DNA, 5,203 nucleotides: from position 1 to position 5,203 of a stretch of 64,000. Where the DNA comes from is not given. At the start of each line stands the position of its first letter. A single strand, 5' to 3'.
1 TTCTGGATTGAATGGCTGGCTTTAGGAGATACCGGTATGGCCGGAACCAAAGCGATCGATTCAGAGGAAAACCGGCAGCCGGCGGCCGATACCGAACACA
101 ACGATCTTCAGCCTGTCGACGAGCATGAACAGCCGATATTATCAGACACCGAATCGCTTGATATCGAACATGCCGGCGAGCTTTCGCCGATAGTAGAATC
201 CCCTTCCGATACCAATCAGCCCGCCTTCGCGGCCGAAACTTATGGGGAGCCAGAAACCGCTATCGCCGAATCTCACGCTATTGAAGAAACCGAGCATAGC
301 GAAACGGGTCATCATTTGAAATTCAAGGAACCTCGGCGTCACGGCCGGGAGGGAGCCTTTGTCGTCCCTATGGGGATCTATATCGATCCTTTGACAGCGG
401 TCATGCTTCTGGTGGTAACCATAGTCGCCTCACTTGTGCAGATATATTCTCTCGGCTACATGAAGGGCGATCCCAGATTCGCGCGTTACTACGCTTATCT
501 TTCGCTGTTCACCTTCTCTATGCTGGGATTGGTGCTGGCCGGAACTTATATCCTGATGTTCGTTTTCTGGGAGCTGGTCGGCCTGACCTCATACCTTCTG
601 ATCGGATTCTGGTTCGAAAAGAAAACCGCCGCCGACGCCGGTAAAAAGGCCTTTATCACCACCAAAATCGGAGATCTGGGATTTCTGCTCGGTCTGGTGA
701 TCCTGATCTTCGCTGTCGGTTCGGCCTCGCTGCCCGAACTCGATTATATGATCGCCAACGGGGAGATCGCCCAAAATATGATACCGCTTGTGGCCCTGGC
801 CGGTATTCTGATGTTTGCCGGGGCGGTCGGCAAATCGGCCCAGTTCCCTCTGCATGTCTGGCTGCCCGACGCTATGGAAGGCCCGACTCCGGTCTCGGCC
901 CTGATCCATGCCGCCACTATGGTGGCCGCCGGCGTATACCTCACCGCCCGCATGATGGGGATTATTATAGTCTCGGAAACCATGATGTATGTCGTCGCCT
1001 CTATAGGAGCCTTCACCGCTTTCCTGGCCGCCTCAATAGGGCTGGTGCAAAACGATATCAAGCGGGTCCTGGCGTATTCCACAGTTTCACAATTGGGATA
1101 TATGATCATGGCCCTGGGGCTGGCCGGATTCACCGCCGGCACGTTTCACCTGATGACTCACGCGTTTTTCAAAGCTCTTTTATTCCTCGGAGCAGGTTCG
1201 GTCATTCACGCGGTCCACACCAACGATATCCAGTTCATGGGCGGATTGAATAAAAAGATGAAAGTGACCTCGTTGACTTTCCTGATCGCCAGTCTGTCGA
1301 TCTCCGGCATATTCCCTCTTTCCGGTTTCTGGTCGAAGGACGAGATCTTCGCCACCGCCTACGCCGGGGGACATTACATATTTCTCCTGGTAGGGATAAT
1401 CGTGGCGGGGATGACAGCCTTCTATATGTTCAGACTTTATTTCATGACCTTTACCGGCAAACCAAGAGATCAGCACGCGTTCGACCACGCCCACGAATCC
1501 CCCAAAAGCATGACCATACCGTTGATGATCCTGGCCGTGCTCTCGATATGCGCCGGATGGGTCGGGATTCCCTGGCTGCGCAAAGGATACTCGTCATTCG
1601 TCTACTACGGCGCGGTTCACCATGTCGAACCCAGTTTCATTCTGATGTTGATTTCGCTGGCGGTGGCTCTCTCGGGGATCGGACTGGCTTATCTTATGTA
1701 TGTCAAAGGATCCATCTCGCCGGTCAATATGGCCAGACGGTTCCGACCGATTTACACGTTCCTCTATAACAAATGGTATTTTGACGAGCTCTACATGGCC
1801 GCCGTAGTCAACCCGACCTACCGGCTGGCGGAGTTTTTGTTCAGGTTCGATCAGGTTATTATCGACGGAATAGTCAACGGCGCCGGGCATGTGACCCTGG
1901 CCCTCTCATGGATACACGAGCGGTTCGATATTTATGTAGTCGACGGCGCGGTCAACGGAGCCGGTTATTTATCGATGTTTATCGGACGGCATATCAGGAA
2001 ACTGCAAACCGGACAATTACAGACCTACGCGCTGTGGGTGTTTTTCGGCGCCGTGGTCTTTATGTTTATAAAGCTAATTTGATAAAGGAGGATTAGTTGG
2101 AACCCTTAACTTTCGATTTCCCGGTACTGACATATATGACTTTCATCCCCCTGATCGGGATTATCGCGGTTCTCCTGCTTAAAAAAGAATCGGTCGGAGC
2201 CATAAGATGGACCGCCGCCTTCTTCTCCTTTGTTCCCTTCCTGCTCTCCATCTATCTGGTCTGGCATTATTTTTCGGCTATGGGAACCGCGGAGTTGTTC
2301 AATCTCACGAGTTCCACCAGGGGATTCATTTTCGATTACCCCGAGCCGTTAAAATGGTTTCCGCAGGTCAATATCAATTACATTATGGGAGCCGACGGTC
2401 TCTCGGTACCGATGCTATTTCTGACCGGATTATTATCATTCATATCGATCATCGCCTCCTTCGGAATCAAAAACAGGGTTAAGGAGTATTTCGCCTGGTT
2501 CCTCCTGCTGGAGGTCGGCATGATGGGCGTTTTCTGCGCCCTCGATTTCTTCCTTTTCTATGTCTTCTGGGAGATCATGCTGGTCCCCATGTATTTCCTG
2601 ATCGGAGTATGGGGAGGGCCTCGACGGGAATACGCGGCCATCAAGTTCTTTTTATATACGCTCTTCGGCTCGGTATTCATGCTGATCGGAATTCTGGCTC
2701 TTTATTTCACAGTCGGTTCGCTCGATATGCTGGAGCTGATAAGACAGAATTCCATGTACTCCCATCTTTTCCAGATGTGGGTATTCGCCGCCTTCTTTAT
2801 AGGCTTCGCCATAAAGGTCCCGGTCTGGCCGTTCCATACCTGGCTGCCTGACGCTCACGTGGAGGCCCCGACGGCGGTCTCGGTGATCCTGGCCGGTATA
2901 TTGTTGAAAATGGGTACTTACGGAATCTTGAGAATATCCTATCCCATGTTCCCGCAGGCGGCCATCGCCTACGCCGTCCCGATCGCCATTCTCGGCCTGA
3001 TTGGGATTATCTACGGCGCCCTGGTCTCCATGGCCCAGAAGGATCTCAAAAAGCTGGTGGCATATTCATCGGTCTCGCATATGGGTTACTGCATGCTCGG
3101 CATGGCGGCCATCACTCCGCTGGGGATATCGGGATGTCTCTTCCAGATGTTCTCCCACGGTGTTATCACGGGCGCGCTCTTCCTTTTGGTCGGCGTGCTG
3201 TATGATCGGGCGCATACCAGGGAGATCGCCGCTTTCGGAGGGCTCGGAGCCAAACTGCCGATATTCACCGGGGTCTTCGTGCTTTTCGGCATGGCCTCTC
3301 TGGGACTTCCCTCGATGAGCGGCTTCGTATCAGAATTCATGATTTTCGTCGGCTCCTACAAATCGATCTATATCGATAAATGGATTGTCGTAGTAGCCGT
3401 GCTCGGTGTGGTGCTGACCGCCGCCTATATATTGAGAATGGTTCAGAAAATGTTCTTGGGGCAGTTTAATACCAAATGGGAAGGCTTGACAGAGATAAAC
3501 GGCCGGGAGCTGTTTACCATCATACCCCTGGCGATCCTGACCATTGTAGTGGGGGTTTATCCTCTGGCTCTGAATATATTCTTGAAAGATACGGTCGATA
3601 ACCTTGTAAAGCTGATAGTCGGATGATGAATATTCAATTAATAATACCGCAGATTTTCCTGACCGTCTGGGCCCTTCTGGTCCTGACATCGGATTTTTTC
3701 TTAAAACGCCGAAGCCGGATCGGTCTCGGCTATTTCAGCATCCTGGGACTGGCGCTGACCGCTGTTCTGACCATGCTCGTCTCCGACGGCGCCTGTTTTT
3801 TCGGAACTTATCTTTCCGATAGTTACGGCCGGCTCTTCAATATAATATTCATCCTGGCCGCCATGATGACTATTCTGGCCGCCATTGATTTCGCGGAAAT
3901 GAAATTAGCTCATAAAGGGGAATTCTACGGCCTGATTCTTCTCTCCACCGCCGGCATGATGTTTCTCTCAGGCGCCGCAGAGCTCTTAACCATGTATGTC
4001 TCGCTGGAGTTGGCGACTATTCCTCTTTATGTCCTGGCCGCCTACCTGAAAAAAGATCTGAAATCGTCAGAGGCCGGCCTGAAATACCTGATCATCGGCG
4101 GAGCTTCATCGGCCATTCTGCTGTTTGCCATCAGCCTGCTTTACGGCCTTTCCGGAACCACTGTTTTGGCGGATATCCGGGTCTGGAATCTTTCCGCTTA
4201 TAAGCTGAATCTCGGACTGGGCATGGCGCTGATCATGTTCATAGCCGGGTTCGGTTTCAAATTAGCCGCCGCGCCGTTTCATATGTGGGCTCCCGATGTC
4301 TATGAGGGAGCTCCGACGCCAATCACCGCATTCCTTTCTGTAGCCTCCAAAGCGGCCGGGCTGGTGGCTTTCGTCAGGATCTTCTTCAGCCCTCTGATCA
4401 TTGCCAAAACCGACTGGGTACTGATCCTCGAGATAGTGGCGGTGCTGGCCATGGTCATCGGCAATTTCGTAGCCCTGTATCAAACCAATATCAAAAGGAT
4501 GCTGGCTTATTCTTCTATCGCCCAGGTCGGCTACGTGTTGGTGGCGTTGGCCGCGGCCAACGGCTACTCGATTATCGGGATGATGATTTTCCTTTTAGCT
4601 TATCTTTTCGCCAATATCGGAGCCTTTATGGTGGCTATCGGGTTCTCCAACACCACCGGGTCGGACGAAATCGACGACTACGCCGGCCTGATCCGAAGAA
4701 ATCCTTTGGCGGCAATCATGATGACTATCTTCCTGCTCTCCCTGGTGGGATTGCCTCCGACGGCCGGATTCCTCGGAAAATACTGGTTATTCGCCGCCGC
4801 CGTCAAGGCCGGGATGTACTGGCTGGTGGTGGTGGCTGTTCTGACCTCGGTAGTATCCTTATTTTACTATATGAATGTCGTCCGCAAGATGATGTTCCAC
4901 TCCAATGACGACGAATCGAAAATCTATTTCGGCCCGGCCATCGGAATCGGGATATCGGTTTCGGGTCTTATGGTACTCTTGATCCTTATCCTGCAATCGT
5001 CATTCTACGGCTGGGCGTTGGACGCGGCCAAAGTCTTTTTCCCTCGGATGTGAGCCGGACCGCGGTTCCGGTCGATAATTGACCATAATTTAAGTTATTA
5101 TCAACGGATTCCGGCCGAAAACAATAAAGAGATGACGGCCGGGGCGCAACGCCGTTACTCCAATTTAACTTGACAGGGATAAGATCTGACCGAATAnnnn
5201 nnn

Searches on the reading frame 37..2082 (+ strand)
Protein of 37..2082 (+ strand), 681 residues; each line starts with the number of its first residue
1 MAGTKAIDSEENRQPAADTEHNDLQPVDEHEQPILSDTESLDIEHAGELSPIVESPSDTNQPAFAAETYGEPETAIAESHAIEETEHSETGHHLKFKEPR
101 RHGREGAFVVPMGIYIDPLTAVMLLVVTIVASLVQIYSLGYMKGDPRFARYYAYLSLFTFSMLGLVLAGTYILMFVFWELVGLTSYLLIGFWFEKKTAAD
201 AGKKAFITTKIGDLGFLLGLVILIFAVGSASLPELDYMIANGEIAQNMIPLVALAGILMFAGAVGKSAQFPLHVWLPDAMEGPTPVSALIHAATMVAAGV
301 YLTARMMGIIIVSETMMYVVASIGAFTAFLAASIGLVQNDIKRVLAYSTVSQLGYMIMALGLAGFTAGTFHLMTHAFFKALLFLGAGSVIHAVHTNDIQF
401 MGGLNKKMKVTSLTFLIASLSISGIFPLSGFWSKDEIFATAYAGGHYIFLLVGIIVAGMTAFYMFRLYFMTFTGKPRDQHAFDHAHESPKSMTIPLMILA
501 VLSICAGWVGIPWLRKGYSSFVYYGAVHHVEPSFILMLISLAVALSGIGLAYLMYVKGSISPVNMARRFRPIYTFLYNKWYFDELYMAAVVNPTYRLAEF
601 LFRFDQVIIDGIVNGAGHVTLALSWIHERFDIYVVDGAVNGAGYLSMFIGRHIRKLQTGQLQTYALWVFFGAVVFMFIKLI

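Call 60: search_protein_families(library=ncbifam, proteins=[window:37-2082:+], max_evalue=1e-15)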
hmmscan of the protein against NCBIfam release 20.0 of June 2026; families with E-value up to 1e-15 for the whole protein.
window:37-2082:+ (681 aa): 69 families (the best 25 are shown)
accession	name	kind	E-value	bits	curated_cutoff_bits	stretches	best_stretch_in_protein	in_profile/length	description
NF005141.0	PRK06590.1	equivalog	7.8e-197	656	556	1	106-620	69-576/615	NADH-quinone oxidoreductase subunit L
TIGR01974.1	NDH_I_L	subfamily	2.9e-189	631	407.5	1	106-623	70-599/630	NADH-quinone oxidoreductase subunit L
NF005626.0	PRK07376.1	equivalog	7.4e-183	609.4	963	2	103-479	76-461/675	NAD(P)H-quinone oxidoreductase subunit 5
NF040617.1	F420_dehyd_FpoL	exception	2.5e-142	475.9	1050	1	109-680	70-664/669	F420H2 dehydrogenase subunit FpoL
NF005633.0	PRK07390.1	subfamily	3.1e-99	333.2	676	1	112-622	83-575/613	NAD(P)H-quinone oxidoreductase subunit F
NF009287.0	PRK12647.1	equivalog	3.5e-97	326.8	937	1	110-557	68-517/773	putative monovalent cation/H+ antiporter subunit A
TIGR01960.1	ndhF3_CO2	subfamily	2.8e-94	316.8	588.7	1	112-621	83-574/606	NAD(P)H dehydrogenase, subunit NdhF3 family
NF005097.0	PRK06525.1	equivalog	2.7e-93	313.3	430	1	112-514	70-479/480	hydrogenase 4 subunit D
NF009288.0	PRK12648.1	equivalog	2.6e-90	303.8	1104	1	112-509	70-470/954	monovalent cation/H+ antiporter subunit A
TIGR00940.1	2a6301s01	subfamily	4e-90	303.2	920.45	1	112-508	69-487/793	monovalent cation:proton antiporter subunit A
NF009285.0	PRK12645.1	equivalog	1.4e-86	291.4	1028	1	111-508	71-491/804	Na+/H+ antiporter subunit A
NF009289.0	PRK12649.1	equivalog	3.6e-84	283.6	1117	1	110-509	72-484/789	putative monovalent cation/H+ antiporter subunit A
NF009284.0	PRK12644.1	equivalog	4.7e-79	266.6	962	1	111-510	67-471/975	Na+/H+ antiporter subunit A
NF009290.0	PRK12650.1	equivalog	2.6e-73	247.4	980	1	110-509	73-471/966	DUF4040 family protein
NF009286.0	PRK12646.1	equivalog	2.8e-69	234.5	1063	1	112-502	72-485/800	DUF4040 family protein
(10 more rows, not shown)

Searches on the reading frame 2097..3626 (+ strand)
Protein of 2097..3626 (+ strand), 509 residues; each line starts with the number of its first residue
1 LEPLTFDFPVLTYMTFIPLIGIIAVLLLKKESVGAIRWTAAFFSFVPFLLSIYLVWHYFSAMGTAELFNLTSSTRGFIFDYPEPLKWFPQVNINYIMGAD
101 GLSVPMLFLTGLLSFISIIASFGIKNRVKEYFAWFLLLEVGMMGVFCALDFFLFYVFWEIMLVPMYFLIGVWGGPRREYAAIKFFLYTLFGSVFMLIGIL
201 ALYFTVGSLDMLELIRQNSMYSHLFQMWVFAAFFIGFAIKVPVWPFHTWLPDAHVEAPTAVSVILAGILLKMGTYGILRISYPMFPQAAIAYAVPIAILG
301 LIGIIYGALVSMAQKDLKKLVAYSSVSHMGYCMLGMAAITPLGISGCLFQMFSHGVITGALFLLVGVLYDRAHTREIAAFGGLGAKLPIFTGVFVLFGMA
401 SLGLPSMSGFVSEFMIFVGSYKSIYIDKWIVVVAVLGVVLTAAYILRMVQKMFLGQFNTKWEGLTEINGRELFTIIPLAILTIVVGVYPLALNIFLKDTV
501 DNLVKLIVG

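Call 60: search_protein_families(library=ncbifam, proteins=[window:2097-3626:+], max_evalue=1e-15)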
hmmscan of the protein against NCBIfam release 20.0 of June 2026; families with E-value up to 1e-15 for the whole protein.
window:2097-3626:+ (509 aa): 69 families (the best 25 are shown)
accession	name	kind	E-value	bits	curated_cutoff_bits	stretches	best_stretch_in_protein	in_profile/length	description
TIGR01972.1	NDH_I_M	subfamily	1.1e-175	585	263.8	1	11-505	1-484/486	NADH-quinone oxidoreductase subunit M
NF004499.0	PRK05846.1-3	equivalog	1.7e-153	512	585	1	7-505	3-486/502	NADH-quinone oxidoreductase subunit M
NF004501.0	PRK05846.1-5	subfamily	6.2e-140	467.2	598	1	7-507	3-487/492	NADH-quinone oxidoreductase subunit M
NF009212.0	PRK12561.1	subfamily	2.5e-132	442.3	645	1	7-499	5-492/531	NAD(P)H-quinone oxidoreductase subunit 4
NF004505.0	PRK05846.2-5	equivalog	1.1e-130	436.8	700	1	10-506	4-484/508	NADH-quinone oxidoreductase subunit M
NF004500.0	PRK05846.1-4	equivalog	5.1e-130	434.6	550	1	7-505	3-504/525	NADH-quinone oxidoreductase subunit M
NF002713.0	PRK02546.1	subfamily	2.8e-118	395.7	827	1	6-506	6-501/533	NAD(P)H-quinone oxidoreductase subunit 4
NF004506.0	PRK05846.2-6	equivalog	3.1e-118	396.2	789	1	7-503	3-489/493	NADH-quinone oxidoreductase subunit M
NF005060.0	PRK06473.1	equivalog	1.6e-111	373.5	747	1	11-503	2-481/500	NADH-quinone oxidoreductase subunit M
NF004498.0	PRK05846.1-1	equivalog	1.3e-108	364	614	1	10-493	2-486/509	NADH-quinone oxidoreductase subunit M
NF004502.0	PRK05846.2-1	equivalog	1.2e-101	340.9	791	1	10-503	5-497/500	NADH-quinone oxidoreductase subunit M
NF005611.0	PRK07363.1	equivalog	1.2e-100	337.5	764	1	11-506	2-484/501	NADH-quinone oxidoreductase subunit M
NF004504.0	PRK05846.2-3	equivalog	5.9e-100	335.7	785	1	5-504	6-494/499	NADH-quinone oxidoreductase subunit M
NF004503.0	PRK05846.2-2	subfamily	8.5e-69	233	720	1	68-491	45-477/490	NADH-quinone oxidoreductase subunit M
NF006419.0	PRK08668.1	equivalog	3.9e-67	227.4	617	1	53-499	19-477/613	NADH dehydrogenase subunit M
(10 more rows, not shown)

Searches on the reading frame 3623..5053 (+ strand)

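Call 60: search_protein_families(library=ncbifam, proteins=[window:3623-5053:+], max_evalue=1e-15)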
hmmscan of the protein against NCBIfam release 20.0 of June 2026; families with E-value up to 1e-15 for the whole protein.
window:3623-5053:+ (476 aa): 67 families (the best 25 are shown)
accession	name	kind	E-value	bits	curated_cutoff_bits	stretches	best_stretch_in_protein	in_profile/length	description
NF004440.0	PRK05777.1-3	equivalog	2.3e-122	409.3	519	1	2-473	6-477/477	NADH-quinone oxidoreductase subunit NuoN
TIGR01770.1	NDH_I_N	subfamily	3.8e-120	402.1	332.6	1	6-457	3-467/472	NADH-quinone oxidoreductase subunit NuoN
NF002701.0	PRK02504.1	equivalog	1.3e-119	400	569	1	2-434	10-444/513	NAD(P)H-quinone oxidoreductase subunit N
NF004442.0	PRK05777.1-5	equivalog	2.5e-104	350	523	1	2-469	6-478/483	NADH-quinone oxidoreductase subunit NuoN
NF004446.0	PRK05777.2-4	equivalog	3.4e-102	343.1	590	1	6-464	13-482/502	NADH-quinone oxidoreductase subunit NuoN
NF004441.0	PRK05777.1-4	equivalog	2.3e-98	330.1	477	1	93-458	139-509/524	NADH-quinone oxidoreductase subunit NuoN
NF004443.0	PRK05777.2-1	equivalog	4e-84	283.6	626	1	4-462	11-485/506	NADH-quinone oxidoreductase subunit NuoN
NF004445.0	PRK05777.2-3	equivalog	6.2e-83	279.4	408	1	2-442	5-449/475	NADH-quinone oxidoreductase subunit NuoN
NF004439.0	PRK05777.1-1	equivalog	2.1e-78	264.4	531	1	26-454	28-467/485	NADH-quinone oxidoreductase subunit NuoN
NF004444.0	PRK05777.2-2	equivalog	6.1e-74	249.9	496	1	2-437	12-456/496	NADH-quinone oxidoreductase subunit NuoN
NF004447.0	PRK05777.2-5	equivalog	2e-61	208.5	547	1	6-455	3-449/458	NADH-quinone oxidoreductase subunit NuoN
NF006241.0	PRK08377.1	equivalog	2e-53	182.1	645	1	70-461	81-466/494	NADH dehydrogenase subunit N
NF006240.0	PRK08376.1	subfamily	2.3e-50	172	662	1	66-465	89-494/521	putative monovalent cation/H+ antiporter subunit D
NF004448.0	PRK05777.2-6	equivalog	1.3e-49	169.6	869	1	3-427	14-445/492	NADH-quinone oxidoreductase subunit NuoN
NF009305.0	PRK12662.1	equivalog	5e-47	160.8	700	1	78-457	87-465/492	putative monovalent cation/H+ antiporter subunit D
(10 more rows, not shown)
